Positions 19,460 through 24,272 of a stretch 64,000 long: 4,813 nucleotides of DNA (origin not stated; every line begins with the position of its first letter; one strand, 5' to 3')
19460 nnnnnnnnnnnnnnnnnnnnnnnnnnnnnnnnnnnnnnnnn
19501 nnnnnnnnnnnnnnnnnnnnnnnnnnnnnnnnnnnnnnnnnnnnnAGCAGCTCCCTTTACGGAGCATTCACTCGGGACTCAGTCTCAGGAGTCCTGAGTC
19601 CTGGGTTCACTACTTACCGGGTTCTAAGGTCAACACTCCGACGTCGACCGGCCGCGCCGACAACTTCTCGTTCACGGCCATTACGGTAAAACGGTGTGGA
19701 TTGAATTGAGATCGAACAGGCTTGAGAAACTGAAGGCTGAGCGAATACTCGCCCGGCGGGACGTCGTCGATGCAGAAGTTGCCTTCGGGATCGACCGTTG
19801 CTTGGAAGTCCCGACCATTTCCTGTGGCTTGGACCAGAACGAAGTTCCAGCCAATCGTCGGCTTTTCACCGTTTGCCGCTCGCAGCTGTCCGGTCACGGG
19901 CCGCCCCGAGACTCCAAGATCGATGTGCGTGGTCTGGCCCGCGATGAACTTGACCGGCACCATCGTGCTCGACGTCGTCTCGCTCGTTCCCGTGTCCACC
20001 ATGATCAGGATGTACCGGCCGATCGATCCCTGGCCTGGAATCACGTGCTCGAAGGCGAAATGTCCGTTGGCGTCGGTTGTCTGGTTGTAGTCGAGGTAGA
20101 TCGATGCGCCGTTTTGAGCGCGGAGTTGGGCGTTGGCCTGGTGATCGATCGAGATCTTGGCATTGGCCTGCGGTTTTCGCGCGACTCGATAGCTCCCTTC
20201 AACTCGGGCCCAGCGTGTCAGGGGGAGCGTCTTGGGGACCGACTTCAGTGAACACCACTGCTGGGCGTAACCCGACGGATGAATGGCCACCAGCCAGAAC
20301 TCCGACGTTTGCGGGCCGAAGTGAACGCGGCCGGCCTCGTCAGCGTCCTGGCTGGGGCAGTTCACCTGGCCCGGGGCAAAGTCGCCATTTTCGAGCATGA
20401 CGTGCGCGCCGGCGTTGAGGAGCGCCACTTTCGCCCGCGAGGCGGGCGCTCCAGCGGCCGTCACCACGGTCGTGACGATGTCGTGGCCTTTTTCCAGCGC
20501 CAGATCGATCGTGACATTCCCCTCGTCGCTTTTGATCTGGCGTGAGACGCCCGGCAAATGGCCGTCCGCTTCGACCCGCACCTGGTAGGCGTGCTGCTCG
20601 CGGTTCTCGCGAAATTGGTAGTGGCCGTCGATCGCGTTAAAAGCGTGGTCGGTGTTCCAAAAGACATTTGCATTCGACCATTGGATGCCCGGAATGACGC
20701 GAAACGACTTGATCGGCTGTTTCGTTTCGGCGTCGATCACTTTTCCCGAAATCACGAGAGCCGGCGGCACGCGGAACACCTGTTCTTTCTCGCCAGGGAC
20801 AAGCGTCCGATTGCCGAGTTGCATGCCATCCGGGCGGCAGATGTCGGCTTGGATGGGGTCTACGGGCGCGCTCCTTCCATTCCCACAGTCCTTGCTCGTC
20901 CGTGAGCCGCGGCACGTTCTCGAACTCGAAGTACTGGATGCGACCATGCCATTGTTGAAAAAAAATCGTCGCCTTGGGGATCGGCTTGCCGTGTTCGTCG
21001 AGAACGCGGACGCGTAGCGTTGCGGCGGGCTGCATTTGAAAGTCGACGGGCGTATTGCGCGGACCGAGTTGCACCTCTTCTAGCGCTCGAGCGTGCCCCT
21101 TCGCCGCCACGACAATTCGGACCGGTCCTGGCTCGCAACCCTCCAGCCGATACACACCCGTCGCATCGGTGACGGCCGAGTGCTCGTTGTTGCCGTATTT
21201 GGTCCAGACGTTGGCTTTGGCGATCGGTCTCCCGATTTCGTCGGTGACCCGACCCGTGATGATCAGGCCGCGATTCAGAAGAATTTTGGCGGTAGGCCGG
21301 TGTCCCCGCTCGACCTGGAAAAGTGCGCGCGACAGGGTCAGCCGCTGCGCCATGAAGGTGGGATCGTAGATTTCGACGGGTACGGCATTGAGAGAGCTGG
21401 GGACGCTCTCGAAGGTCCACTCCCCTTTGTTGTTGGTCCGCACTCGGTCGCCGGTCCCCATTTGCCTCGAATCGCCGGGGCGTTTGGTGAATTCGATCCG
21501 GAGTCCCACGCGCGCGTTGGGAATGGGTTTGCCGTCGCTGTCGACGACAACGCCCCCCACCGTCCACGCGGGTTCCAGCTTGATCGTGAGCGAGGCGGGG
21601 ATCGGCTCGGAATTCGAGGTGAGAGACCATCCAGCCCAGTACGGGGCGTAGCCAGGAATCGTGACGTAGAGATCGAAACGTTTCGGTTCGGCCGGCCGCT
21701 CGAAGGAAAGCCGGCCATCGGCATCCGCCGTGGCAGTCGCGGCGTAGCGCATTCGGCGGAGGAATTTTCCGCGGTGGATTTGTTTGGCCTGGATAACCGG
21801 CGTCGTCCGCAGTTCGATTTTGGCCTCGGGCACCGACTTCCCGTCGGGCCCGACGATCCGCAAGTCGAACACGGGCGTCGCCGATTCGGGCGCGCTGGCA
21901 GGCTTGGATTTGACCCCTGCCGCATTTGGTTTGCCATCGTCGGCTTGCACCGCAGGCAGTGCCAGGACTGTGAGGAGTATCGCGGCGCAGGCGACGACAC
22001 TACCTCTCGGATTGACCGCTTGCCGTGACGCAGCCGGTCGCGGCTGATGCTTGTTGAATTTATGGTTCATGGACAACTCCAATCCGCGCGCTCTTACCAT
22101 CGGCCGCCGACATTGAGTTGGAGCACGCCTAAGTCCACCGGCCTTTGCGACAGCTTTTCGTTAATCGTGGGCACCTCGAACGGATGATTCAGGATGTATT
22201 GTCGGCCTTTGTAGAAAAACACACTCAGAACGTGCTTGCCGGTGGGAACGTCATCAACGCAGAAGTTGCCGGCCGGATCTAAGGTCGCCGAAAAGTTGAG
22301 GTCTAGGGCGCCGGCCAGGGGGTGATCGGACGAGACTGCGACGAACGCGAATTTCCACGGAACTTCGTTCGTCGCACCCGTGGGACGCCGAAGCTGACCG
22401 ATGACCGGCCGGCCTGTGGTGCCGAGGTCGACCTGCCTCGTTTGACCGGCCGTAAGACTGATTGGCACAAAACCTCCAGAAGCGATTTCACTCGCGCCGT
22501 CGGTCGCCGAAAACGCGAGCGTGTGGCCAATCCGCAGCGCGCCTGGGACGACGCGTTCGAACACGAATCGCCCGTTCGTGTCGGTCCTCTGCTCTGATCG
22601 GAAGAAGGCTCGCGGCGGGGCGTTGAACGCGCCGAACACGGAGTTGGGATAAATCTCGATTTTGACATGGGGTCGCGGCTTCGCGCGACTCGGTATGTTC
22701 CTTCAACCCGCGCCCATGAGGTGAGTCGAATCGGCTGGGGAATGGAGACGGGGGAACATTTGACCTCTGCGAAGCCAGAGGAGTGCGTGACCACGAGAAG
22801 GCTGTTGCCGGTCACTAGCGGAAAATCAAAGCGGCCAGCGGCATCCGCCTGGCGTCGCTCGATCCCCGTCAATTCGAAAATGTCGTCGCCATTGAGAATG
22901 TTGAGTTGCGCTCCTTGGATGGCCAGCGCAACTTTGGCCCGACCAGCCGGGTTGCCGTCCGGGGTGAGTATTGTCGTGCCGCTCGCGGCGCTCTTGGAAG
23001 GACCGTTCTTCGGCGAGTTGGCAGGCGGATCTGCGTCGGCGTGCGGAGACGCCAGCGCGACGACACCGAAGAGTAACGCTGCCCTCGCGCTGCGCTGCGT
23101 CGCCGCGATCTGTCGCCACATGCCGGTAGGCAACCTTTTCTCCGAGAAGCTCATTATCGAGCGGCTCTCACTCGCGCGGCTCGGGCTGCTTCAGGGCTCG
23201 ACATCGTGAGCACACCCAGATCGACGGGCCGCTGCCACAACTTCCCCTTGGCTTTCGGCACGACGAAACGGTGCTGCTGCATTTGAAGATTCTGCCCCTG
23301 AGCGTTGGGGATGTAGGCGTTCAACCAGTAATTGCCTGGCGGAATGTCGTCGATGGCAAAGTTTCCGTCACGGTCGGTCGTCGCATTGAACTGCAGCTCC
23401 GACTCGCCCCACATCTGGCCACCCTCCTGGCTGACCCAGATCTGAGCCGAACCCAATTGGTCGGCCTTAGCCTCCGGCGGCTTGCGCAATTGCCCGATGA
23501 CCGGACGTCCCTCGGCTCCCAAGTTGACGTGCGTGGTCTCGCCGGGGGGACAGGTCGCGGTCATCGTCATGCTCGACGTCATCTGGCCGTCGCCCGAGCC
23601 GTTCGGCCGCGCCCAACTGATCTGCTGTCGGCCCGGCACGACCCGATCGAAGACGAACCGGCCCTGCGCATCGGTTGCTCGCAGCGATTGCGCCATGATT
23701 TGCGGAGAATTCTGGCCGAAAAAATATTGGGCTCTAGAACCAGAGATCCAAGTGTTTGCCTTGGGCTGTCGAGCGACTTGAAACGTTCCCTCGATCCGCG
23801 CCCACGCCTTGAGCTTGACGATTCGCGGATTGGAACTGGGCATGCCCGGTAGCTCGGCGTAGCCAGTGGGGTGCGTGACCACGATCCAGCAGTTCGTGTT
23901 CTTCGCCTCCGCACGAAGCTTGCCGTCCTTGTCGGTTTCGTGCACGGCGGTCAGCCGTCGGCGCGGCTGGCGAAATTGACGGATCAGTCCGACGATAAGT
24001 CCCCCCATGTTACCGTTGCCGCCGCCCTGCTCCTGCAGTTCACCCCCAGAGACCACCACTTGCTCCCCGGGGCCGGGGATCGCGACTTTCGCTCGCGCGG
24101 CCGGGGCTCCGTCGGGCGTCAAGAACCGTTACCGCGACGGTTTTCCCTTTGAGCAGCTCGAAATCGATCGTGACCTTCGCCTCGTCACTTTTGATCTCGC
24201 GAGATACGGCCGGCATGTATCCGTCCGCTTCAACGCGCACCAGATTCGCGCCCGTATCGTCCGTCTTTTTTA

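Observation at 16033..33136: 17-kb head-to-tail array of eight paralogous signal-anchored beta-sandwich-repeat proteins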

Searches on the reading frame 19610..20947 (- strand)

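Call 4: search_protein_families(library=pfam, proteins=[window:19610-20947:-], max_evalue=1)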
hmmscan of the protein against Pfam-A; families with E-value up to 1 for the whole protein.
window:19610-20947:- (445 aa): 12 families
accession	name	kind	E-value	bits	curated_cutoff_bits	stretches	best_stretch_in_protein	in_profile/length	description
PF13620.12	CarboxypepD_reg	-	1.2e-18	67.6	32.3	3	370-407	19-56/82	Carboxypeptidase regulatory-like domain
PF13715.12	CarbopepD_reg_2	-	8.5e-08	32.6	32.2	1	352-408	2-53/88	CarboxypepD_reg-like domain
PF10670.15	DUF4198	-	4.3e-07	30.7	34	2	158-222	149-205/209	Domain of unknown function (DUF4198)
PF14686.12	fn3_3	-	2.3e-06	27.7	24.4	1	377-404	23-50/75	Polysaccharide lyase family 4, domain II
PF17210.9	SdrD_B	-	8e-06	26.5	29.7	1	274-310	30-63/112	SdrD B-like domain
PF09430.16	EMC7_beta-sandw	-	1.7e-05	25.4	26.6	1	378-428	19-62/122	ER membrane protein complex subunit 7, beta-sandwich domain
PF17802.7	SpaA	-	0.00049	20.6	23.1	0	359-403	11-56/91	Prealbumin-like fold domain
PF23194.1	NOMO_5th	-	0.00082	20.2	27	1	351-426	2-81/89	NOMO fifth transthyretin-like domain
PF20598.4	DUF6795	-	0.012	16.3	27.4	0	258-302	10-46/103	Domain of unknown function (DUF6795)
PF01835.25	MG2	-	0.072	13.9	32.8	0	268-329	33-93/96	MG2 domain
PF05688.17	BIg21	-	0.077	14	27.4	1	257-319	33-92/109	Bacterial Immunoglobulin-like 21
PF11763.13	DIPSY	-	0.23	12.1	25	0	106-141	69-104/122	Cell-wall adhesin ligand-binding C-terminal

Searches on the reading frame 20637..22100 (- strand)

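Call 4: search_protein_families(library=pfam, proteins=[window:20637-22100:-], max_evalue=1)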
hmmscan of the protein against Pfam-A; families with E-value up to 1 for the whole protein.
window:20637-22100:- (487 aa): 13 families
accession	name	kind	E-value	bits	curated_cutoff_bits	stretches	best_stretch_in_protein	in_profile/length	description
PF13620.12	CarboxypepD_reg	-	8.5e-32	109.8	32.3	4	281-357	2-82/82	Carboxypeptidase regulatory-like domain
PF13715.12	CarbopepD_reg_2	-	1.4e-12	47.9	32.2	1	281-360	1-80/88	CarboxypepD_reg-like domain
PF02369.22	Big_1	-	6.4e-10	39.5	34.9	2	359-404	18-60/93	Bacterial Ig-like domain (group 1)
PF00775.27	Dioxygenase_C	-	1.1e-07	31.9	27.3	0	180-200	31-51/182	Dioxygenase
PF15976.11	CooC_C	-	1.7e-07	31.6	29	2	170-198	8-36/93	CS1-pili formation C-terminal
PF20598.4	DUF6795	-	4.1e-07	30.7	27.4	1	184-255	4-65/103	Domain of unknown function (DUF6795)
PF17789.7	MG4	-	5.7e-07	30.1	24.7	0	361-405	17-55/95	Macroglobulin domain MG4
PF24107.1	DUF7382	-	1.2e-05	25.5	27.4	0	361-380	21-40/65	Domain of unknown function (DUF7382)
PF13115.11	YtkA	-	0.00058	20.9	25.9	0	357-385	19-46/85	YtkA-like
PF10670.15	DUF4198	-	0.028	15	34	0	185-230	152-193/209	Domain of unknown function (DUF4198)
PF25020.1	TTR_TEN1-4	-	0.12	12.8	27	0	279-318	7-46/86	Teneurin TTR-like domain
PF05688.17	BIg21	-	0.2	12.7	27.4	0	185-218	10-44/109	Bacterial Immunoglobulin-like 21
PF17210.9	SdrD_B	-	0.2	12.3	29.7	0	300-333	33-66/112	SdrD B-like domain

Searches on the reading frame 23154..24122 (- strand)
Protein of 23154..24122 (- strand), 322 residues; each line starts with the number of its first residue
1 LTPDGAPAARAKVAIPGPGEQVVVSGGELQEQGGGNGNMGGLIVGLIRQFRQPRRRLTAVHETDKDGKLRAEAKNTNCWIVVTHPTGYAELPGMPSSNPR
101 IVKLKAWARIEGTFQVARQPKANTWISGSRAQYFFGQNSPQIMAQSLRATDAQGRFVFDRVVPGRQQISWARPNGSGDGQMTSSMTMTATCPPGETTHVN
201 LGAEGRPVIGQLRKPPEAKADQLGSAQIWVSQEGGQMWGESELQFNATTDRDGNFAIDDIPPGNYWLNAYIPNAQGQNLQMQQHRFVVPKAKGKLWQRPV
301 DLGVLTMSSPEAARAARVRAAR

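Call 4: search_protein_families(library=pfam, proteins=[window:23154-24122:-], max_evalue=1)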
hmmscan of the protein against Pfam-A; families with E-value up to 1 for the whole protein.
window:23154-24122:- (322 aa): 10 families
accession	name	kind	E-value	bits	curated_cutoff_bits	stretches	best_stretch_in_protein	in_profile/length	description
PF13620.12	CarboxypepD_reg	-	1.9e-10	41.4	32.3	2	225-276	16-61/82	Carboxypeptidase regulatory-like domain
PF14686.12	fn3_3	-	3.5e-09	36.7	24.4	1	235-277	15-59/75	Polysaccharide lyase family 4, domain II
PF23193.1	NOMO_3rd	-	0.00028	21.3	27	1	235-272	50-87/120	NOMO third transthyretin-like domain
PF17802.7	SpaA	-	0.00032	21.2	23.1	1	225-289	18-77/91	Prealbumin-like fold domain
PF09430.16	EMC7_beta-sandw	-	0.00034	21.2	26.6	1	240-274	17-50/122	ER membrane protein complex subunit 7, beta-sandwich domain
PF17210.9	SdrD_B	-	0.00038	21.1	29.7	0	246-274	41-69/112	SdrD B-like domain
PF13715.12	CarbopepD_reg_2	-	0.00054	20.4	32.2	1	242-269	23-50/88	CarboxypepD_reg-like domain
PF10670.15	DUF4198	-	0.019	15.6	34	0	226-269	163-205/209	Domain of unknown function (DUF4198)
PF16371.11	MetallophosN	-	0.038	14.6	35.6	0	60-89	21-50/77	N terminal of Calcineurin-like phosphoesterase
PF00775.27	Dioxygenase_C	-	0.042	13.8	27.3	0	238-269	70-100/182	Dioxygenase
